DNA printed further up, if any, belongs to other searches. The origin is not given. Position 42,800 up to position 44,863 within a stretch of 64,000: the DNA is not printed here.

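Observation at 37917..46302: Downstream envelope module: tandem-DUF336 lipoprotein, beta-barrel OMP, 10-haem cytochrome/LVIVD propeller, SH3/tetrahaem-c3 lipoprotein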

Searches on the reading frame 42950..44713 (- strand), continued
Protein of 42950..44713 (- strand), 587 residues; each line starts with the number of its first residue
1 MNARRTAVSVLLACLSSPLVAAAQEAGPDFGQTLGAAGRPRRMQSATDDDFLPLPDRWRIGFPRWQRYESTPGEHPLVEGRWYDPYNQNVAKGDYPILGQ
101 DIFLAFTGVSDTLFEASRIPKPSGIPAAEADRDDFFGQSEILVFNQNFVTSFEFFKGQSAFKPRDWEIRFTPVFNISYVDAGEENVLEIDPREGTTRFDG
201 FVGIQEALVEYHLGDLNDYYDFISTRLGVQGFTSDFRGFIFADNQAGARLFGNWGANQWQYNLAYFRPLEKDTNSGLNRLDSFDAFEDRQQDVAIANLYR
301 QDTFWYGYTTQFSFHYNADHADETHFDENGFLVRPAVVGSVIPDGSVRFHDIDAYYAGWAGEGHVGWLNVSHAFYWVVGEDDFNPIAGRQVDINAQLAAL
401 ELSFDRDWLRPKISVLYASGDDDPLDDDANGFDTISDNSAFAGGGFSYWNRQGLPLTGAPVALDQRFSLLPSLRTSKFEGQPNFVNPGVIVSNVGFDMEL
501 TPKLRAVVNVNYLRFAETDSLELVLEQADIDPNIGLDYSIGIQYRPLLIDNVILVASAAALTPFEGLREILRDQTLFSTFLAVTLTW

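Call 41: fold_search(model_id=the predicted structure, library=pdb)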
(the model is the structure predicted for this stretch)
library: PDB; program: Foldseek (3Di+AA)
matches with E <= 10: 882; with E <= 0.001: 335
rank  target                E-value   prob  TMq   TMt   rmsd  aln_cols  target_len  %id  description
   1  3rbh_C                4.0e-17  1.00  0.51  0.71   7.8       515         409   12  Structure of alginate export protein AlgE from Pseudomonas aeruginosa (released 2011-07-27)
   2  3rbh_A                5.2e-17  1.00  0.51  0.68   8.1       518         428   13  Structure of alginate export protein AlgE from Pseudomonas aeruginosa (released 2011-07-27)
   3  3rbh_B                6.5e-17  1.00  0.51  0.68   7.8       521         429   13  Structure of alginate export protein AlgE from Pseudomonas aeruginosa (released 2011-07-27)
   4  4afk                  8.9e-17  1.00  0.51  0.67   8.6       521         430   12  In meso structure of alginate transporter, AlgE, from Pseudomonas aeruginosa, PAO1 (released 2013-02-06)
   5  4b61_A                1.0e-16  1.00  0.53  0.70   6.9       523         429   12  In meso structure of alginate transporter, AlgE, from Pseudomoas aeruginosa, PAO1. Crystal form 3. (released 2013-07-17)
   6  3rbh_D                1.2e-16  1.00  0.50  0.70   7.9       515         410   12  Structure of alginate export protein AlgE from Pseudomonas aeruginosa (released 2011-07-27)
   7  8pz4                  1.4e-16  1.00  0.52  0.65   8.3       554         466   12  Structure of alginate transporter, AlgE, solved at wavelength 2.755 A (released 2023-10-25)
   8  4xnk                  1.4e-16  1.00  0.52  0.70   6.7       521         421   13  X-ray structure of AlgE1 (released 2015-06-03)
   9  8q2o                  1.4e-16  1.00  0.51  0.63   8.4       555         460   12  Structure of alginate transporter AlgE from P. aeruginosa PAO1 by using Se-MAG for the the lipid cubic phase crystalliza (released 2024-05-15)
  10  5iyu                  1.9e-16  1.00  0.50  0.67   8.5       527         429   11  AlgE_CIM (released 2017-04-05)
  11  4azl_A                2.6e-16  1.00  0.51  0.70   7.5       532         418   12  In meso structure of alginate transporter, AlgE, from Pseudomoas aeruginosa, PAO1, crystal form 2. (released 2013-07-03)
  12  4b61_B                2.9e-16  1.00  0.50  0.65   7.3       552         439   11  In meso structure of alginate transporter, AlgE, from Pseudomoas aeruginosa, PAO1. Crystal form 3. (released 2013-07-17)
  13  7acg                  3.2e-16  1.00  0.53  0.67   7.7       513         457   13  In meso structure of the alginate exporter, AlgE, from Pseudomonas aeruginosa in 9.8 monoacylglycerol (released 2020-12-16)
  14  8rqp                  4.4e-16  1.00  0.52  0.64   8.5       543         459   12  In meso structure of the alginate exporter, AlgE, from Pseudomonas aeruginosa in 7.10 monoacylglycerol (released 2024-04-03)
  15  5d5d                  5.4e-16  1.00  0.49  0.70   7.6       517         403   11  In meso in situ serial X-ray crystallography structure of AlgE at 100 K (released 2016-01-13)
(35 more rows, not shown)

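Call 42: find_homologous_proteins(query=L001:11904-15746:+, max_evalue=0.001)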
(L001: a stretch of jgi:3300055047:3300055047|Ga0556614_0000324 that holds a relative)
Query L001:11904-15746:+ (1281 aa): 8000 proteins with E <= 0.001 among 8000 candidates; the best 120 are listed.
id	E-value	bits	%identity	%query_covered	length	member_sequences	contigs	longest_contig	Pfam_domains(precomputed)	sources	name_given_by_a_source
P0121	0.0e+0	3011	100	100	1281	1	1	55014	PF14537.12,PF08309.18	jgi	jgi:hypothetical protein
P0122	0.0e+0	2221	74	97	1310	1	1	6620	PF08309.18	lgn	-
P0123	0.0e+0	2172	72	100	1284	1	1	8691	PF14537.12,PF08309.18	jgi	jgi:hypothetical protein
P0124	0.0e+0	2142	72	97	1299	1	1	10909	PF14537.12,PF08309.18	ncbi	-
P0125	0.0e+0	2138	72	97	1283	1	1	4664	PF08309.18,PF22113.2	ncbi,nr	ncbi:MAG TPA: hypothetical protein VMR29_00735 [Candidatus Binatia bacterium]|nr:hypothetical protei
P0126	0.0e+0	2122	71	97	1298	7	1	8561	PF08309.18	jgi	jgi:hypothetical protein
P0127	0.0e+0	2055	69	97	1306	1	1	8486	PF08309.18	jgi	jgi:hypothetical protein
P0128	0.0e+0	1850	66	93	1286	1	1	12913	PF14537.12,PF08309.18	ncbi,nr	ncbi:MAG: hypothetical protein D6723_09440 [Acidobacteria bacterium]|nr:MAG: hypothetical protein D6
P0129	0.0e+0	1848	65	93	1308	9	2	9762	PF08309.18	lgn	-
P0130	0.0e+0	1841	64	96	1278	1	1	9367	PF14537.12,PF08309.18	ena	-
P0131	0.0e+0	1838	69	87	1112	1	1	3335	PF08309.18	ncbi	ncbi:MAG: hypothetical protein ACREQQ_00795, partial [Candidatus Binatia bacterium]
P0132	0.0e+0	1827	65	93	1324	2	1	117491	PF08309.18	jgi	-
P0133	0.0e+0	1826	65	93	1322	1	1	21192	PF08309.18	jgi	jgi:hypothetical protein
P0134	0.0e+0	1826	65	93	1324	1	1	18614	PF08309.18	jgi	jgi:hypothetical protein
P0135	0.0e+0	1824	65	94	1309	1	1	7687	PF08309.18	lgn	-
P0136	0.0e+0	1811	64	95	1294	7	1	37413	PF14537.12,PF08309.18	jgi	jgi:hypothetical protein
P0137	0.0e+0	1810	63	97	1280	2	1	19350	PF08309.18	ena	-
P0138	0.0e+0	1807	63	95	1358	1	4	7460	PF08309.18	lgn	-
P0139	0.0e+0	1805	63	97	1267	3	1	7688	PF14537.12,PF08309.18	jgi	-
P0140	0.0e+0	1805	65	93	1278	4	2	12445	PF14537.12,PF08309.18,PF22113.2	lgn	-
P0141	0.0e+0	1804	67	92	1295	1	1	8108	PF08309.18,PF14522.12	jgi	jgi:hypothetical protein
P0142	0.0e+0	1798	63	94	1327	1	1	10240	PF08309.18,PF22113.2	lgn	-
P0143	0.0e+0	1797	63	97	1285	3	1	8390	PF14537.12,PF08309.18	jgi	-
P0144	0.0e+0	1797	63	96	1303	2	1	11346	PF14537.12,PF08309.18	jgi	jgi:hypothetical protein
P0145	0.0e+0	1794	64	95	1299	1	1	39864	PF14537.12,PF08309.18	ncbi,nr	ncbi:MAG: hypothetical protein HY726_21820 [Candidatus Rokubacteria bacterium]|nr:hypothetical prote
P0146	0.0e+0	1794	64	93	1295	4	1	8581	PF08309.18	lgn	-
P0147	0.0e+0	1793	63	94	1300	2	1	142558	PF08309.18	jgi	jgi:hypothetical protein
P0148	0.0e+0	1785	65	91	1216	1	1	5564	PF08309.18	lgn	-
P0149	0.0e+0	1781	63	95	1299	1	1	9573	PF08309.18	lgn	-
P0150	0.0e+0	1780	64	93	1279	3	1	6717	PF08309.18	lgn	-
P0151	0.0e+0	1778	63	93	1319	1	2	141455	PF14537.12,PF08309.18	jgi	jgi:LPXTG-motif cell wall-anchored protein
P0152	0.0e+0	1774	63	95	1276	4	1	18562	PF08309.18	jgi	jgi:hypothetical protein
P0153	0.0e+0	1773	64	93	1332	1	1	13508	PF08309.18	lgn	-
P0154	0.0e+0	1770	63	93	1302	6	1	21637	PF14537.12,PF08309.18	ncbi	ncbi:MAG: hypothetical protein ACE5G5_00630 [Candidatus Methylomirabilales bacterium]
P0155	0.0e+0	1767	64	92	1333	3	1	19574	PF14537.12,PF08309.18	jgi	jgi:hypothetical protein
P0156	0.0e+0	1763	64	90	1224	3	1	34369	PF08309.18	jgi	jgi:hypothetical protein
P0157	0.0e+0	1760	63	93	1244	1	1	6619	PF08309.18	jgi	-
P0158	0.0e+0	1758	64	93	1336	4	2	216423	PF14537.12,PF08309.18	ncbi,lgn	-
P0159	0.0e+0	1758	63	93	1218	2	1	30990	PF08309.18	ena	-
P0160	0.0e+0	1758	61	96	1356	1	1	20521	PF08309.18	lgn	-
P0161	0.0e+0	1752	64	93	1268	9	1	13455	PF14537.12,PF08309.18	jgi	-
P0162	0.0e+0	1751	60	97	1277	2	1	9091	PF08309.18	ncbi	-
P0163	0.0e+0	1749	61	95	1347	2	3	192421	PF08309.18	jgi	jgi:hypothetical protein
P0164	0.0e+0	1747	63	93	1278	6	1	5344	PF14537.12,PF08309.18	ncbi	-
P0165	0.0e+0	1735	61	93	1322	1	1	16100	PF08309.18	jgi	jgi:LVIVD repeat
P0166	0.0e+0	1735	62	93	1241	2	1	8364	PF08309.18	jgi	-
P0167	0.0e+0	1734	63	93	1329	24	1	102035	PF14537.12,PF08309.18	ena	-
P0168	0.0e+0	1734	63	93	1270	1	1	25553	PF14537.12,PF08309.18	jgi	jgi:hypothetical protein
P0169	0.0e+0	1732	62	96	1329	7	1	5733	PF14537.12,PF08309.18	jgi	jgi:hypothetical protein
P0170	0.0e+0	1732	63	93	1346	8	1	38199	PF14537.12,PF08309.18,PF14522.12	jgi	jgi:LVIVD repeat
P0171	0.0e+0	1730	63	93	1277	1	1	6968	PF08309.18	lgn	-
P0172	0.0e+0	1730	62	93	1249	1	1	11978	PF14537.12,PF08309.18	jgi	-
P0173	0.0e+0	1730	61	98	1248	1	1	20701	PF08309.18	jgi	-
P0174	0.0e+0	1728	62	95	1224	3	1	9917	PF08309.18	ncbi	-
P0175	0.0e+0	1728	61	95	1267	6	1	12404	PF08309.18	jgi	-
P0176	0.0e+0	1727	61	96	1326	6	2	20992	PF08309.18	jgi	jgi:hypothetical protein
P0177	0.0e+0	1726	61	96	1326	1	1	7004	PF08309.18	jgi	jgi:hypothetical protein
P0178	0.0e+0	1724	61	96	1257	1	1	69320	PF08309.18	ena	-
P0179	0.0e+0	1723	62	96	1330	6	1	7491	PF08309.18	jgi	jgi:hypothetical protein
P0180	0.0e+0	1722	62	93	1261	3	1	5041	PF08309.18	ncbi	-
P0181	0.0e+0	1722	62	96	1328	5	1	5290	PF14537.12,PF08309.18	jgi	jgi:hypothetical protein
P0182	0.0e+0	1722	62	96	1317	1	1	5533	PF14537.12,PF08309.18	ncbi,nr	ncbi:MAG TPA: hypothetical protein VFL90_00065 [Methylomirabilota bacterium]|nr:hypothetical protein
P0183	0.0e+0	1721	62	96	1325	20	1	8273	PF08309.18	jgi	jgi:hypothetical protein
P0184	0.0e+0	1721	62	96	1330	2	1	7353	PF08309.18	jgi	-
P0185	0.0e+0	1720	62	96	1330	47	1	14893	PF08309.18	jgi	jgi:hypothetical protein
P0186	0.0e+0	1720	61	93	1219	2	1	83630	PF08309.18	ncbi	-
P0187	0.0e+0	1718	62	93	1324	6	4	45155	PF14537.12,PF08309.18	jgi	jgi:hypothetical protein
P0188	0.0e+0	1717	61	93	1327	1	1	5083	PF08309.18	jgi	jgi:hypothetical protein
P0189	0.0e+0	1716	62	96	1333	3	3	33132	PF14537.12,PF08309.18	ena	-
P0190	0.0e+0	1716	61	98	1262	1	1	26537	PF08309.18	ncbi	-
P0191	0.0e+0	1715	62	94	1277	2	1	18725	PF14537.12,PF08309.18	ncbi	-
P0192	0.0e+0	1715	61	95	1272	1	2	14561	PF14537.12,PF08309.18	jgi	jgi:hypothetical protein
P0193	0.0e+0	1713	61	93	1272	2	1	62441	PF14537.12,PF08309.18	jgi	jgi:hypothetical protein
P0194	0.0e+0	1713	61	96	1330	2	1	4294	PF08309.18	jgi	jgi:hypothetical protein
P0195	0.0e+0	1713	60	95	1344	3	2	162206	PF08309.18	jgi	jgi:Zn finger protein HypA/HybF involved in hydrogenase expression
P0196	0.0e+0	1713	61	94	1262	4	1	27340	PF08309.18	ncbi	-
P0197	0.0e+0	1713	59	96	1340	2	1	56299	PF08309.18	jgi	jgi:hypothetical protein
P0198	0.0e+0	1712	61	93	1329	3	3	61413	PF08309.18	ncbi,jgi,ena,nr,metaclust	ncbi:MAG: hypothetical protein DMF61_25760 [Blastocatellia bacterium AA13]|nr:MAG: hypothetical prot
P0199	0.0e+0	1712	63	93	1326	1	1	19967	PF14537.12,PF08309.18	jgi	jgi:hypothetical protein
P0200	0.0e+0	1711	61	93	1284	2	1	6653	PF08309.18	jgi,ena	-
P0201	0.0e+0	1711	59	96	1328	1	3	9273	PF08309.18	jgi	jgi:hypothetical protein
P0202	0.0e+0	1710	62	92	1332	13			PF09699.16,PF14537.12,PF08309.18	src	-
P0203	0.0e+0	1710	63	93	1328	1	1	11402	PF14537.12,PF08309.18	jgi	jgi:hypothetical protein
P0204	0.0e+0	1710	61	93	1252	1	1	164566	PF08309.18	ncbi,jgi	ncbi:MAG TPA: hypothetical protein VGK99_02185 [Acidobacteriota bacterium]|jgi:hypothetical protein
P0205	0.0e+0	1709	60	95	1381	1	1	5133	PF08309.18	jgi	jgi:hypothetical protein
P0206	0.0e+0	1709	61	97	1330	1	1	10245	PF08309.18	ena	-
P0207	0.0e+0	1708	60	97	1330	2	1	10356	PF08309.18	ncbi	-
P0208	0.0e+0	1708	62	93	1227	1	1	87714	PF08309.18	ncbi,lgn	-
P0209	0.0e+0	1708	63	93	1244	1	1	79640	PF08309.18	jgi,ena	-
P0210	0.0e+0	1707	62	96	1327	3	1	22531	PF08309.18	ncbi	-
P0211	0.0e+0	1706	62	93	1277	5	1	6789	PF08309.18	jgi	jgi:LVIVD repeat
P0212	0.0e+0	1706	64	92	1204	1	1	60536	PF14537.12,PF08309.18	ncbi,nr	ncbi:MAG TPA: hypothetical protein VJV23_13590, partial [Candidatus Polarisedimenticolia bacterium]|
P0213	0.0e+0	1705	60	96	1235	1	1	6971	PF08309.18,PF14522.12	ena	-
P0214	0.0e+0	1705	61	94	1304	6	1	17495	PF14537.12,PF08309.18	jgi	jgi:hypothetical protein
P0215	0.0e+0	1705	61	97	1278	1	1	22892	PF14537.12,PF08309.18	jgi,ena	-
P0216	0.0e+0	1704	61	93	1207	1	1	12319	PF08309.18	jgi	-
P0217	0.0e+0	1704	62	95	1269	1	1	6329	PF08309.18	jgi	jgi:hypothetical protein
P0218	0.0e+0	1704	60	95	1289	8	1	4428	PF08309.18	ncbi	-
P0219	0.0e+0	1703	62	93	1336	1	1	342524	PF08309.18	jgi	jgi:hypothetical protein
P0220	0.0e+0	1701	62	93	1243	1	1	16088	PF08309.18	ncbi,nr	ncbi:MAG TPA: hypothetical protein VLU25_00265 [Acidobacteriota bacterium]|nr:hypothetical protein [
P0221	0.0e+0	1701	61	96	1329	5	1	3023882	PF14537.12,PF08309.18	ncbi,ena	-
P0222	0.0e+0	1698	61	93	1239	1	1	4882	PF08309.18,PF14522.12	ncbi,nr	ncbi:MAG TPA: multiheme c-type cytochrome [Vicinamibacterales bacterium]|nr:multiheme c-type cytochr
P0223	0.0e+0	1696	60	94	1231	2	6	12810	PF08309.18,PF14522.12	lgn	-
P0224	0.0e+0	1696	60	95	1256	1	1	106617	PF14537.12,PF08309.18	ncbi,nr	ncbi:MAG: hypothetical protein HY816_04255 [Candidatus Wallbacteria bacterium]|nr:hypothetical prote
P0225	0.0e+0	1695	61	97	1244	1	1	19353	PF08309.18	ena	-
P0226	0.0e+0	1695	61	93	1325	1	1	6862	PF14537.12,PF08309.18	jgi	jgi:hypothetical protein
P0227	0.0e+0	1695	61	94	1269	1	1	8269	PF08309.18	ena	-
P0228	0.0e+0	1695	60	94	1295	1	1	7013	PF08309.18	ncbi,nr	ncbi:MAG TPA: hypothetical protein VJX67_07070, partial [Blastocatellia bacterium]|nr:hypothetical p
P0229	0.0e+0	1695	61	93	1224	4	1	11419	PF14537.12,PF08309.18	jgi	jgi:hypothetical protein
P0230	0.0e+0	1694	62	93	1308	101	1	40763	PF14537.12,PF08309.18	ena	-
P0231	0.0e+0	1693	60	95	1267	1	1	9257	PF08309.18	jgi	-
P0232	0.0e+0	1693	62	93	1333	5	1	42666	PF14537.12,PF08309.18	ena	-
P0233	0.0e+0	1692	61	96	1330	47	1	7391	PF14537.12,PF08309.18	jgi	jgi:hypothetical protein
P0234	0.0e+0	1692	60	96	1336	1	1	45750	PF08309.18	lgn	-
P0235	0.0e+0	1692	61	93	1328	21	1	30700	PF14537.12,PF08309.18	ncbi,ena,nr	ncbi:MAG TPA: hypothetical protein VMQ51_07765 [Candidatus Binatia bacterium]|nr:hypothetical protei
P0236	0.0e+0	1691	61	93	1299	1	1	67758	PF08309.18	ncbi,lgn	-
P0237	0.0e+0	1691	60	94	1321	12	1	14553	PF08309.18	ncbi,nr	ncbi:MAG: hypothetical protein JMDDDDMK_01692 [Acidobacteria bacterium]|nr:hypothetical protein [Aci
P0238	0.0e+0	1691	61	97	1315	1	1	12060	PF08309.18,PF14522.12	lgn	-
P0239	0.0e+0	1690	60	95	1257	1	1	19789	PF08309.18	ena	-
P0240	0.0e+0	1689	60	96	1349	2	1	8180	PF08309.18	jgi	jgi:hypothetical protein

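Call 62: predict_structure(alignment_id=A2)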
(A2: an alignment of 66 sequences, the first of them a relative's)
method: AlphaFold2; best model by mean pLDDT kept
length: 1112 residues; sequences in the alignment: 66
mean_pLDDT: 72.7   pTM: 0.82
mean pLDDT of the five models: 72.7, 70.1, 69.6, 66.7, 66.1
residues with pLDDT >= 90: 310; 70-90: 379; 50-70: 198; < 50: 225
segments of 3 or more residues with pLDDT < 50: 58-151, 183-210, 345-349, 492-497, 503-509, 548-575, 726-732, 738-743, 1083-1112
pLDDT, mean of each block of 10 residues (from residue 1): 50 64 55 79 80 61 33 38 42 36 34 44 31 30 38 64 60 52 45 34 39 70 88 89 70 76 82 90 75 85 88 92 84 65 52 61 72 82 70 70 86 83 86 87 87 85 80 80 62 50 46 54 78 82 63 32 33 53 64 84 91 85 85 90 85 95 97 93 64 67 81 88 55 51 66 91 51 73 88 95 57 83 96 95 97 95 95 95 97 96 96 96 96 97 97 96 88 96 96 85 96 95 76 79 84 88 87 82 44 35 31 31
secondary structure, 60 per line:
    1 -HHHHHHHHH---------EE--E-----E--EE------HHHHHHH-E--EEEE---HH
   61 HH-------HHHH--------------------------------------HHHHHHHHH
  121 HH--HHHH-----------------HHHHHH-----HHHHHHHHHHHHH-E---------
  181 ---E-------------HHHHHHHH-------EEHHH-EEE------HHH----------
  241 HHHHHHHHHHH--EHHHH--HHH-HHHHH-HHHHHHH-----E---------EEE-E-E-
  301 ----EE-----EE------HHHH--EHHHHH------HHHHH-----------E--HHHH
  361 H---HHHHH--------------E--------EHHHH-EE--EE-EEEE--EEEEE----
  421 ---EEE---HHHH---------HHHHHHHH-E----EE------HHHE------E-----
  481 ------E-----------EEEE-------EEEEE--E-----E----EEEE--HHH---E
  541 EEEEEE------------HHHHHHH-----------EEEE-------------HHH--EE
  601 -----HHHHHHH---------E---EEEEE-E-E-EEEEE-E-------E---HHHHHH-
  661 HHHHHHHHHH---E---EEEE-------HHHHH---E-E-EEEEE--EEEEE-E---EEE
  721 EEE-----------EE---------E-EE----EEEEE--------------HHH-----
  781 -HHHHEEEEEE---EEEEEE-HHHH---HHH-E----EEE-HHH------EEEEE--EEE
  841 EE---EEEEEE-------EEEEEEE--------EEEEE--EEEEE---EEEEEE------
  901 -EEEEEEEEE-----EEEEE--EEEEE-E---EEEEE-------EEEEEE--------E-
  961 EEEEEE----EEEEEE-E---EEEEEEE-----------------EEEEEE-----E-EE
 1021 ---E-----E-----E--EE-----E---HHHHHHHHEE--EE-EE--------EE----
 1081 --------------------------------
elements in order (helices of 4 or more, strands of 3 or more residues): H2-10 H41-47 E52-55 H59-62 H70-73 H112-122 H125-128 H146-151 H157-169 H198-205 E219-221 H241-251 H255-258 H265-269 H271-277 E293-295 H320-323 H327-331 H338-342 H357-361 H365-369 H394-397 E406-409 E412-416 E424-426 H430-433 H443-450 E499-502 E510-514 E528-531 E540-546 H559-565 E577-580 H606-612 E626-630 E636-640 H654-659 H661-670 E678-681 H689-693 E701-705 E708-712 E718-723 E754-758 H782-785 E786-791 E795-800 H802-805 E818-820 E831-835 E838-842 E846-851 E859-865 E874-878 E881-885 E889-894 E902-910 E916-920 E923-927 E933-937 E945-950 E961-966 E971-976 E982-988 E1006-1011 H1050-1057
